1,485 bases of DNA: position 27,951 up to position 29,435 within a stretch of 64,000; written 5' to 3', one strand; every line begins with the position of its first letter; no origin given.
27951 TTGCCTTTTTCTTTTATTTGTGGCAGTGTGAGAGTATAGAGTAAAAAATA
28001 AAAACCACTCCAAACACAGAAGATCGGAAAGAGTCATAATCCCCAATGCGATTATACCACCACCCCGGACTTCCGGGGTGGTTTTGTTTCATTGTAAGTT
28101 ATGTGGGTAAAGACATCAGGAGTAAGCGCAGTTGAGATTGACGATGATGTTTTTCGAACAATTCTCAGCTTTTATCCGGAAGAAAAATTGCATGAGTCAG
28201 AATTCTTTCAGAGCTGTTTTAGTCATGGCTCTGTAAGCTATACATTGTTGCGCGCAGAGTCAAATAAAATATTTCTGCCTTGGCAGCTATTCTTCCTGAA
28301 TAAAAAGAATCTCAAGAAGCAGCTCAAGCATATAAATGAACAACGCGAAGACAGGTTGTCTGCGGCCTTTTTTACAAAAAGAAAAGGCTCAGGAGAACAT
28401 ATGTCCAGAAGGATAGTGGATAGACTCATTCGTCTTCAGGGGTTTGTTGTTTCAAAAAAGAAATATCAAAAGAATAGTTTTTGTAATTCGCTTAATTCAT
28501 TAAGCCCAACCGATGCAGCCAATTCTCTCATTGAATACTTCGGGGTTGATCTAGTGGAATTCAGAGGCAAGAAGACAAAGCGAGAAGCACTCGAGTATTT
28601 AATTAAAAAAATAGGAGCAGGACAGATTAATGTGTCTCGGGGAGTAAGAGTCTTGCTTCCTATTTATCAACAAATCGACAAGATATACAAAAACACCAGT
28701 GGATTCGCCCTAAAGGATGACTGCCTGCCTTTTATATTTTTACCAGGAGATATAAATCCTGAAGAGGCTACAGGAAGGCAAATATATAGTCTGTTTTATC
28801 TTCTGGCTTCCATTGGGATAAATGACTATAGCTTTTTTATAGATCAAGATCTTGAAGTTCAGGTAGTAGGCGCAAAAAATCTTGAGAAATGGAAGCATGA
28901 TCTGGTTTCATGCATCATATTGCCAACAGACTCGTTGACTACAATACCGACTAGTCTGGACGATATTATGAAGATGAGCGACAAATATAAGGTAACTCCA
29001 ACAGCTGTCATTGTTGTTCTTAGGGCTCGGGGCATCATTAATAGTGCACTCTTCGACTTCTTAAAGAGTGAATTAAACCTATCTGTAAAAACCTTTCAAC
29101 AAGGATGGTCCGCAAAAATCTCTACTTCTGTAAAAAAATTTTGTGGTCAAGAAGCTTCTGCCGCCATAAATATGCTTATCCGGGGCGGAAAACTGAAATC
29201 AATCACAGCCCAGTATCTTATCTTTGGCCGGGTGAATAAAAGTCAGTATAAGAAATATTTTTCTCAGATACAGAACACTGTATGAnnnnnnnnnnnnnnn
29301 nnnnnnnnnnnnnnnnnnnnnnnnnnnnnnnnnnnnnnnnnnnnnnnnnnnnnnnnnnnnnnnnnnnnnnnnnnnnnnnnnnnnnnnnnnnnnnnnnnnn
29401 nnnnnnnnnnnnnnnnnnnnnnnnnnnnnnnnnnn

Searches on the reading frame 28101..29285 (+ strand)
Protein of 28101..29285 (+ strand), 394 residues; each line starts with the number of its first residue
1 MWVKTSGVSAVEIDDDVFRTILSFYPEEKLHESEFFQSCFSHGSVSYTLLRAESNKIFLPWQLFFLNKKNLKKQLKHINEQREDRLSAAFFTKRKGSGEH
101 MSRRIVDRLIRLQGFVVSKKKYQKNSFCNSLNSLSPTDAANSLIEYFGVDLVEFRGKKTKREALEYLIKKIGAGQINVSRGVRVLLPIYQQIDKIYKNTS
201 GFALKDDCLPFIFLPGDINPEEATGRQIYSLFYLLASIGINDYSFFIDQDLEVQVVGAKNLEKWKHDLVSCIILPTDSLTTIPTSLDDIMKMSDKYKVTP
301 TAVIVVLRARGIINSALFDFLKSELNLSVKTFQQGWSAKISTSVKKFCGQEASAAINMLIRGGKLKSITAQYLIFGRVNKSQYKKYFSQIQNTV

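Call 3: search_protein_families(library=pfam, proteins=[window:28101-29285:+], max_evalue=0.1)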
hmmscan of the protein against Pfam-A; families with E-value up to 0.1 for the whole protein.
window:28101-29285:+ (394 aa): 0 families

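Call 4: search_protein_families(library=padloc, proteins=[window:28101-29285:+], max_evalue=0.1)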
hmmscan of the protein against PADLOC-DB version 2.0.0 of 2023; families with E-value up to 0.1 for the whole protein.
window:28101-29285:+ (394 aa): 1 family
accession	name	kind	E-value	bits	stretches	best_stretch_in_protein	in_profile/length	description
PDLC03947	RmrA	-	0.017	12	1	255-324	233-304/383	-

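Call 5: search_protein_families(library=ncbifam, proteins=[window:28101-29285:+], max_evalue=0.1)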
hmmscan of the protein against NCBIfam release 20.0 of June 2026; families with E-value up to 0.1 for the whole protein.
window:28101-29285:+ (394 aa): 1 family
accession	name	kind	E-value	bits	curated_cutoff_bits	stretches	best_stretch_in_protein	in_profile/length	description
NF007150.0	PRK09585.3-5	equivalog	0.035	13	585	1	305-345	305-346/393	anhydro-N-acetylmuramic acid kinase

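Call 6: search_protein_families(library=phrogs, proteins=[window:28101-29285:+], max_evalue=0.1)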
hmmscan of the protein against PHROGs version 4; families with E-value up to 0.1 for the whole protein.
window:28101-29285:+ (394 aa): 0 families

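Call 8: search_solved_structures(query=window:28101-29285:+, max_evalue=10)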
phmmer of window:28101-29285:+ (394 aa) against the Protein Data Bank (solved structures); distinct sequences matched with E-value up to 10: 0.

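Call 10: find_homologous_proteins(query=window:28101-29285:+, max_evalue=0.001)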
Query window:28101-29285:+ (394 aa): 125 proteins with E <= 0.001 among 4820 candidates; the best 120 are listed.
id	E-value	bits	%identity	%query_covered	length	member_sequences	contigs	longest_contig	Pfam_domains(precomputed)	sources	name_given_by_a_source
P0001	1.6e-258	875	100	100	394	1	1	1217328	-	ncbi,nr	ncbi:MAG: hypothetical protein IPJ68_01370 [Candidatus Moraniibacteriota bacterium]|nr:MAG: hypothet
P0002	1.7e-105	371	46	99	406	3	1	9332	-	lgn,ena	-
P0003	2.4e-98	348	44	99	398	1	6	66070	-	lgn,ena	-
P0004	3.7e-97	344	44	99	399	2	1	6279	-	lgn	-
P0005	1.2e-96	342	43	99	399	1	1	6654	-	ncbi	-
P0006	1.7e-96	342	42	99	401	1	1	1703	-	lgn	-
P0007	1.8e-96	342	44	98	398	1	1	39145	-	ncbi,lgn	-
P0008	2.7e-96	341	43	99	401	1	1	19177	-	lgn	-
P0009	5.1e-96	340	43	99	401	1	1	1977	-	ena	-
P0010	5.8e-96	340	42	99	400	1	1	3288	-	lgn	-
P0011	7.2e-96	340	43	99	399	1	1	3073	-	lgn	-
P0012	7.7e-96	340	43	99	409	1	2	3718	-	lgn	-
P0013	1.5e-95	339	44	98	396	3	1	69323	-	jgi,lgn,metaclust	jgi:hypothetical protein|metaclust:\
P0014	2.4e-95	338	42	99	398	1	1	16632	-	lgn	-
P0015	3.2e-95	338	42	99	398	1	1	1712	-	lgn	-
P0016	6.8e-95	336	44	99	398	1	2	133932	-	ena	-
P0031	8.8e-93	330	43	99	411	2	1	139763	-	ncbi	-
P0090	2.5e-77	279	41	96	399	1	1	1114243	-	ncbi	-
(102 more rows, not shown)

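Call 12: find_encoding_contigs(protein=P0016, flank=6000, max_places=2)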
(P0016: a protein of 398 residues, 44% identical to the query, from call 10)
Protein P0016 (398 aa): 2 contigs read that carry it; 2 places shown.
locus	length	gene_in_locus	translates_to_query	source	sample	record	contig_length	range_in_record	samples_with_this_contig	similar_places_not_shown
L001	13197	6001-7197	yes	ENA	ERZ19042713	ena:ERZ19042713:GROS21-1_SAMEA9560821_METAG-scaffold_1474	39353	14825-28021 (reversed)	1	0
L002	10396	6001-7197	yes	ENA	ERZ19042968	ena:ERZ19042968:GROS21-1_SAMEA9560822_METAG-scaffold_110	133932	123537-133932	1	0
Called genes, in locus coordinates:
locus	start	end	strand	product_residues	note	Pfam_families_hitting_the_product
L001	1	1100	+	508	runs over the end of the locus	PF02384:N6_Mtase, PF07669:Eco57I, PF22837:M_Eco57I_C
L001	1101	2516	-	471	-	-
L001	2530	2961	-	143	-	-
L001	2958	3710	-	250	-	PF01555:N6_N4_Mtase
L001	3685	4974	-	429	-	PF01555:N6_N4_Mtase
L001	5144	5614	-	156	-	-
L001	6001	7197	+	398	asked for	-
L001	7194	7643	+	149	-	-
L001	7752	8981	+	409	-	-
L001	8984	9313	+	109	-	-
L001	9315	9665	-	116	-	-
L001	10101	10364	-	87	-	PF01713:Smr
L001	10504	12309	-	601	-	PF00239:Resolvase, PF07508:Recombinase, PF13408:Zn_ribbon_recom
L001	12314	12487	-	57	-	PF12728:HTH_17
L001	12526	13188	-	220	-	PF00589:Phage_integrase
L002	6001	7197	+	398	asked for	-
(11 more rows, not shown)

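Call 13: find_encoding_contigs(protein=P0031, flank=6000, max_places=2)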
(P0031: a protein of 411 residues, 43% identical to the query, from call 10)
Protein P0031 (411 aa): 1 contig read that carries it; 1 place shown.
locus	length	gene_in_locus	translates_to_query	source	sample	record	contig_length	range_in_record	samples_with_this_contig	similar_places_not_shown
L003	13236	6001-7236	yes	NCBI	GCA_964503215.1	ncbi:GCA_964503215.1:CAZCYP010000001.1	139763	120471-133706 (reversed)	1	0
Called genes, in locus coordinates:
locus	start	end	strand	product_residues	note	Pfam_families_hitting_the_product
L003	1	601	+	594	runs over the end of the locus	PF06418:CTP_synth_N, PF00117:GATase, PF07722:Peptidase_C26 (faint)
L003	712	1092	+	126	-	-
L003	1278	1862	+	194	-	PF01928:CYTH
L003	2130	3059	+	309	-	-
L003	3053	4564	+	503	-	PF02384:N6_Mtase, PF05175:MTS (faint), PF07669:Eco57I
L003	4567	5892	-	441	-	PF00239:Resolvase, PF07508:Recombinase, PF13408:Zn_ribbon_recom (weak)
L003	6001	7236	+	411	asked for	-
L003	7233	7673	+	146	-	-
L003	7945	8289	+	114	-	-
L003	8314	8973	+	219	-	-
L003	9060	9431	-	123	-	PF18932:DUF5681 (weak)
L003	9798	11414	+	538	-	PF10592:AIPR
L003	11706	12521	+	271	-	-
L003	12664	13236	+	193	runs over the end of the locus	-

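Call 14: find_encoding_contigs(protein=P0090, flank=6000, max_places=2)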
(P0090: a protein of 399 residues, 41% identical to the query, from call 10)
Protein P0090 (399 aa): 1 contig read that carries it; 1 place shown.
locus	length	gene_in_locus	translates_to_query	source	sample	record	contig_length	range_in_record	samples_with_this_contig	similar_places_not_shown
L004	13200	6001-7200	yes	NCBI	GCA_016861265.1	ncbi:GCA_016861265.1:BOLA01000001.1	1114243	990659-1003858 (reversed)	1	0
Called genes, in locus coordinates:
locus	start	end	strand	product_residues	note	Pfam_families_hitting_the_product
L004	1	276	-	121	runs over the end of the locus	-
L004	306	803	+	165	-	PF00293:NUDIX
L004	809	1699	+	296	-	PF00892:EamA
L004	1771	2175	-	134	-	-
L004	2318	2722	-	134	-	-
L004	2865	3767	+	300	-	-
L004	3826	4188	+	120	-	PF03819:MazG (weak), PF12643:MazG-like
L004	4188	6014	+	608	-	PF04851:ResIII (faint), PF09848:SLFN-g3_helicase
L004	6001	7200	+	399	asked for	-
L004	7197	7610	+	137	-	-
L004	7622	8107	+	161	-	PF00293:NUDIX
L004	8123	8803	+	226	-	-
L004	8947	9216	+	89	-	-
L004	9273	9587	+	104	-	-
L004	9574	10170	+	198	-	-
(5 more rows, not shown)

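Call 20: find_related_loci(query=A1, collection=genome_contigs, flank=8000)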
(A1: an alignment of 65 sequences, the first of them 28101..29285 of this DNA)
Query A1 (394 aa) in genome_contigs; peptide patterns used: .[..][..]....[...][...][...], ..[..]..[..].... (x = any residue, [..] = any of these).
83 stretches matched a pattern; 23 encode a relative of the query (tblastn E <= 1e-3); 23 distinct loci.
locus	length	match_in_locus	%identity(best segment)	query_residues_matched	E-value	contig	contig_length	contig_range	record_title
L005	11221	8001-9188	41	1-390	2e-104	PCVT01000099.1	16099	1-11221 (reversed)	MAG: Parcubacteria group bacterium CG11_big_fil_rev_8_21_14_0_20_41_14 CG11_8_21_14_0.20_scaffold_2123_c, whole genome s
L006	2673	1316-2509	43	1-390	1e-105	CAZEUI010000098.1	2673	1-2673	MAG TPA_asm: uncultured Candidatus Saccharibacteria bacterium isolate binchicken_co53_23 genome assembly, contig: NODE_3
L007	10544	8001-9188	40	1-390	2e-101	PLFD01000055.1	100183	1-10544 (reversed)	MAG: candidate division FCPU426 bacterium isolate bog_1179 73.20110800_S3S.14_contig_1008, whole genome shotgun sequence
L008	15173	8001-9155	42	10-386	3e-100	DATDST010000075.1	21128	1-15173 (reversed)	MAG TPA_asm: Candidatus Paceibacterota bacterium isolate SMAG_U8010 k141_764486, whole genome shotgun sequence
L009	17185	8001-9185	42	1-390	1e-96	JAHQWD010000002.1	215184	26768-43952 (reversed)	MAG: Candidatus Kaiserbacteria bacterium isolate MAG.121 Posi_121-P60295, whole genome shotgun sequence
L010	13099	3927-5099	42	1-386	1e-96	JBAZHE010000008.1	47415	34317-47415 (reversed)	MAG: Patescibacteria group bacterium isolate SO_2017_LW3_62 NODE_1623_length_47415_cov_1.306949_LW162_2017, whole genome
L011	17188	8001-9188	40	1-390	3e-95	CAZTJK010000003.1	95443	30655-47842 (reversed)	MAG TPA_asm: uncultured Candidatus Saccharibacteria bacterium isolate binchicken_co185_277 genome assembly, contig: NODE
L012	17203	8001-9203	42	1-390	2e-93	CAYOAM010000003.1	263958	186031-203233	MAG TPA_asm: uncultured Candidatus Saccharibacteria bacterium isolate SRP150892_co1_176 genome assembly, contig: NODE_17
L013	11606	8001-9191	43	1-391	8e-92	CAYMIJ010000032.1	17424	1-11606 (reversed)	MAG TPA_asm: uncultured Flavobacteriaceae bacterium isolate SRP170004_co1_396 genome assembly, contig: NODE_5051_length_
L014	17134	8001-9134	40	13-386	2e-88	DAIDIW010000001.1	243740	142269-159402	MAG TPA_asm: Candidatus Kaiserbacteria bacterium isolate clean371 k141_502389, whole genome shotgun sequence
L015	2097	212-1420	40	1-391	9e-91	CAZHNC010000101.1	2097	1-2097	MAG TPA_asm: uncultured Candidatus Saccharibacteria bacterium isolate SRP220891_co5_60 genome assembly, contig: NODE_718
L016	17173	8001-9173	40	1-386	3e-86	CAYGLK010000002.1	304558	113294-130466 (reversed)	MAG TPA_asm: uncultured Candidatus Saccharibacteria bacterium isolate ERP117304_co1_160 genome assembly, contig: NODE_36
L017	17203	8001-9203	41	1-390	8e-86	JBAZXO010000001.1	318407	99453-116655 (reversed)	MAG: Candidatus Paceibacterota bacterium isolate SO_2017_GW1_58 NODE_259_length_318407_cov_7.284130_OW334_2017, whole ge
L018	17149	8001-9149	41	10-388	9e-86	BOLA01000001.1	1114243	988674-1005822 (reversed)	Patescibacteria group bacterium BroJett037 DNA, sequence1, whole genome shotgun sequence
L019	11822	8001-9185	38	1-390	6e-85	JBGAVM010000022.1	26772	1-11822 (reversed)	MAG: Methylophilus sp. isolate MAG_AAO_H10.47 AAOH10-47_opera_contig_5934, whole genome shotgun sequence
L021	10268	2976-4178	41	1-390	8e-84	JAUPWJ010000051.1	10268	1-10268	MAG: Patescibacteria group bacterium isolate erpe_2018_sw_45hr_WHONDRS-SW48-000100_B_bin.30 scaffold_925911, whole genom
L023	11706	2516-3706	40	1-386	5e-78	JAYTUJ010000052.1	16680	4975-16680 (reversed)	MAG: bacterium isolate GFS_5522 GFS_5522_51, whole genome shotgun sequence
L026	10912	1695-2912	39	1-390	3e-67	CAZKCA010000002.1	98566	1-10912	MAG TPA_asm: uncultured Candidatus Saccharibacteria bacterium isolate SRP290908_co1_94 genome assembly, contig: NODE_187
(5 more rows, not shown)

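Call 25: predict_structure(alignment_id=A1)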
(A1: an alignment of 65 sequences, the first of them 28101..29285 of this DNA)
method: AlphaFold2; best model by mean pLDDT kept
length: 394 residues; sequences in the alignment: 65
mean_pLDDT: 92.3   pTM: 0.90
mean pLDDT of the five models: 92.3, 92.2, 90.9, 90.5, 89.0
residues with pLDDT >= 90: 318; 70-90: 63; 50-70: 12; < 50: 1
segments of 3 or more residues with pLDDT < 50: none
pLDDT, mean of each block of 10 residues (from residue 1): 96 97 94 95 97 93 96 92 89 86 94 95 96 97 98 96 97 97 87 84 97 88 87 98 93 85 94 86 92 94 92 95 78 74 96 96 95 94 96 74
secondary structure, 60 per line:
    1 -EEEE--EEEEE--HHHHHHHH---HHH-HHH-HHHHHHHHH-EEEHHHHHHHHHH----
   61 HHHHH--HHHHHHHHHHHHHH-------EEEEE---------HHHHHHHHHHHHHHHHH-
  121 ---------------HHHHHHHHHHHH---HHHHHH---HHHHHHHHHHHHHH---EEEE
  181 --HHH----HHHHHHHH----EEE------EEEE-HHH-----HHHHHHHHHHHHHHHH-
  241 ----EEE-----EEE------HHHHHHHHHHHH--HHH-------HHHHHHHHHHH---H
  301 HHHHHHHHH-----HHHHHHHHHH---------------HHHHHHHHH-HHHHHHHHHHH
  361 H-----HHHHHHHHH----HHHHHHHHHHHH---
elements in order: E2-5 E8-12 H15-22 H34-42 E44-46 H47-56 H61-65 H68-81 E89-93 H103-119 H136-147 H151-156 H160-173 E177-180 H190-197 E202-204 E211-214 H224-239 E245-247 E253-255 H262-273 H286-296 H300-309 H315-324 H340-348 H350-361 H367-375 H380-391

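Call 31: fold_search(model_id=the predicted structure, library=pdb)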
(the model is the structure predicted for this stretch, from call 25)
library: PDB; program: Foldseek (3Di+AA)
matches with E <= 10: 94; with E <= 0.001: 0
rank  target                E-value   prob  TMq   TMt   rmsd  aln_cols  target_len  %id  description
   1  3dti                  4.6e-01  0.47  0.23  0.33   8.5       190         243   14  Crystal structure of the IRRE protein, a central regulator of DNA damage repair in deinococcaceae (released 2009-02-10)
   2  3dte                  8.5e-01  0.33  0.22  0.32   8.3       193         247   14  Crystal structure of the IRRE protein, a central regulator of DNA damage repair in deinococcaceae (released 2009-02-10)
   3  6psn_L                9.9e-01  0.05  0.13  0.19  19.2       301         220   11  Anthrax toxin protective antigen channels bound to lethal factor (released 2020-03-04)
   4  6cyy_A                1.3e+00  0.35  0.24  0.27   7.7       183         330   11  Mycobacterium tuberculosis transcriptional regulator (released 2019-04-17)
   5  5orq_A                1.5e+00  0.03  0.13  0.15  24.2       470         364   11  Crystal structure of designed cPPR-Telo1 in complex with ssDNA (released 2018-06-20)
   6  5jo8                  1.6e+00  0.02  0.10  0.12  23.6       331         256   13  CEP104 TOG domain (released 2016-07-20)
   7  8bp8_r                2.0e+00  0.02  0.12  0.08  22.0       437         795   11  SPA of Trypsin untreated Rotavirus TLP spike (released 2023-04-05)
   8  6cyj_A                2.1e+00  0.16  0.23  0.27  12.3       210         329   10  Mycobacterium tuberculosis transcriptional regulator (released 2019-04-17)
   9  6een_A                2.3e+00  0.03  0.15  0.18  24.5       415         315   11  Crystal structure of a designer Pentatrico Peptide RNA binding protein, bound to a complex RNA target and featuring an (released 2019-08-21)
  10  6een_C                2.3e+00  0.03  0.15  0.17  24.7       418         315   11  Crystal structure of a designer Pentatrico Peptide RNA binding protein, bound to a complex RNA target and featuring an (released 2019-08-21)
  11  8sln_A                2.7e+00  0.25  0.25  0.38   7.1       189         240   11  Crystal structure of Deinococcus geothermalis PprI complexed with ssDNA (released 2024-03-13)
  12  5chh                  2.7e+00  0.02  0.12  0.14  27.8       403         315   10  Crystal structure of transcriptional regulator CdpR from Pseudomonas aeruginosa (released 2016-05-18)
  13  6een_D                2.7e+00  0.02  0.11  0.13  24.2       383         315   10  Crystal structure of a designer Pentatrico Peptide RNA binding protein, bound to a complex RNA target and featuring an (released 2019-08-21)
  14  9oob                  3.2e+00  0.14  0.11  0.16  13.3        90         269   13  Crystal structure of MYST acetyltransferase domain in complex with inhibitor 8 (released 2026-02-11)
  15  6een_B                3.2e+00  0.02  0.15  0.17  24.6       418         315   11  Crystal structure of a designer Pentatrico Peptide RNA binding protein, bound to a complex RNA target and featuring an (released 2019-08-21)
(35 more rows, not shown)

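Call 37: search_solved_structures(query=A1, max_evalue=10, show_alignments=3)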
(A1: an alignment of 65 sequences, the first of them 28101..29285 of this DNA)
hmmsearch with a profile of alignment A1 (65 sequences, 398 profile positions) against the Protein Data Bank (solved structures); distinct sequences matched with E-value up to 10: 1.
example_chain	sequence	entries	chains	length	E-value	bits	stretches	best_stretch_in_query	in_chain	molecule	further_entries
2owl_A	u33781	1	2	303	0.12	14.8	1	65-152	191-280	Recombination-associated protein rdgC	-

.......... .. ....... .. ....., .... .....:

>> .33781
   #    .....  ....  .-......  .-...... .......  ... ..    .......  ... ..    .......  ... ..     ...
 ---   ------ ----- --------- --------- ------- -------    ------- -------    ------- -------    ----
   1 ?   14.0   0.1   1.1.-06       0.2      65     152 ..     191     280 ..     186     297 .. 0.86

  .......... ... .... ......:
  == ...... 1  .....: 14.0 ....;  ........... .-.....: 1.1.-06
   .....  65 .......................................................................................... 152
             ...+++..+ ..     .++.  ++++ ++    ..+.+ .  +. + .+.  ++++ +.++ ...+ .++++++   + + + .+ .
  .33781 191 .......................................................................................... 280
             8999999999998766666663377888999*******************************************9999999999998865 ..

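Call 48: search_protein_representatives(alignment_id=A1)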
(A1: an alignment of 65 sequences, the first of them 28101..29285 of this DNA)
Query: 65 sequences, 398 profile positions. Proteins with E-value up to 0.001 (for the whole library): 743; up to 1e-10: 187; up to 1e-30: 58. The best 150 are listed.
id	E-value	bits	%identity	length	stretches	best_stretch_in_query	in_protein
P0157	3.8e-169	579.5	-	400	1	1-396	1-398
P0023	2.0e-163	560.7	-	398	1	1-397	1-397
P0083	4.3e-161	553.0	-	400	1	2-396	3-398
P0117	7.9e-150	515.9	-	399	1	3-398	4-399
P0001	8.6e-147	505.9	-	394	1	1-397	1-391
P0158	4.0e-146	503.7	-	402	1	1-394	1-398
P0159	9.6e-146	502.5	-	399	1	1-397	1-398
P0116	7.2e-144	496.3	-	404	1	1-396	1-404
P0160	2.9e-143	494.3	-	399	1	1-394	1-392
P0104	4.3e-140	483.9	-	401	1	1-397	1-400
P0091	2.0e-139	481.6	-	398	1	1-396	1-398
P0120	7.1e-138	476.5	-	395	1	1-393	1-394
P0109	1.2e-131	456.1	-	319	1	81-397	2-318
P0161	5.0e-128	444.1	-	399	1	1-398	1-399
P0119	1.3e-123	429.6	-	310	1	90-397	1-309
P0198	2.8e-35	138.7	-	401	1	6-395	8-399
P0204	1.4e-30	123.3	-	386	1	36-380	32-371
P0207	1.8e-30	122.9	-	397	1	30-337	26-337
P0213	1.5e-28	116.5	-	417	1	9-373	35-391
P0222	2.4e-27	112.6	-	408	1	36-375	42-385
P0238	6.3e-25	104.6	-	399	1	31-367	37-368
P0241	2.3e-24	102.8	-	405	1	37-373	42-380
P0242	2.9e-24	102.4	-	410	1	31-373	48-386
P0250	5.2e-23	98.3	-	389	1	1-372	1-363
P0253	2.1e-22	96.4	-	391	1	30-372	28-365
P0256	3.9e-21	92.2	-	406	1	34-375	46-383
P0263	1.3e-20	90.5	-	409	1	9-395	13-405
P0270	8.7e-20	87.7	-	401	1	31-371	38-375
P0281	2.9e-18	82.7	-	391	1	8-381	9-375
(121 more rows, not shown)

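Call 50: search_protein_families(library=pfam, alignment_id=A5, max_evalue=1)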
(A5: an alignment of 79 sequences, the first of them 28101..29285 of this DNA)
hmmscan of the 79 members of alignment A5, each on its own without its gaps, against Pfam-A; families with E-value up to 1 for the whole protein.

A. member 1, window:28101-29285:+ (394 aa): 0 families

B. families by the number of members that match (of 79 scanned): 56 families (the first 25 are shown)
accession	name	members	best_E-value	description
PF06114.19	Peptidase_M78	36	1.1e-05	IrrE N-terminal-like domain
PF13412.12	HTH_24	2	0.04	Winged helix-turn-helix DNA-binding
PF03041.19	Baculo_LEF-2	1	0.0035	lef-2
PF19753.4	DUF6240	1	0.0071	Family of unknown function (DUF6240)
PF01710.22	HTH_Tnp_IS630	1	0.0094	Transposase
PF03683.19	UPF0175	1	0.011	Uncharacterised protein family (UPF0175)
PF23291.1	KOW4_SPT5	1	0.014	Transcription elongation factor SPT5, fourth KOW domain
PF14528.11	LAGLIDADG_3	1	0.02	LAGLIDADG-like domain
PF13404.12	HTH_AsnC-type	1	0.021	AsnC-type helix-turn-helix domain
PF19970.4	VMAP-M9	1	0.021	vWA-MoxR associated protein middle region (VMAP-M) 9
PF11198.13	DUF2857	1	0.024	Protein of unknown function (DUF2857)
PF21179.3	BldD-like_C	1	0.029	DNA-binding protein BldD-like, C-terminal domain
PF01022.26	HTH_5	1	0.036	Bacterial regulatory protein, arsR family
PF02845.22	CUE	1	0.042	CUE domain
PF18400.7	Thioredoxin_12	1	0.044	Thioredoxin-like domain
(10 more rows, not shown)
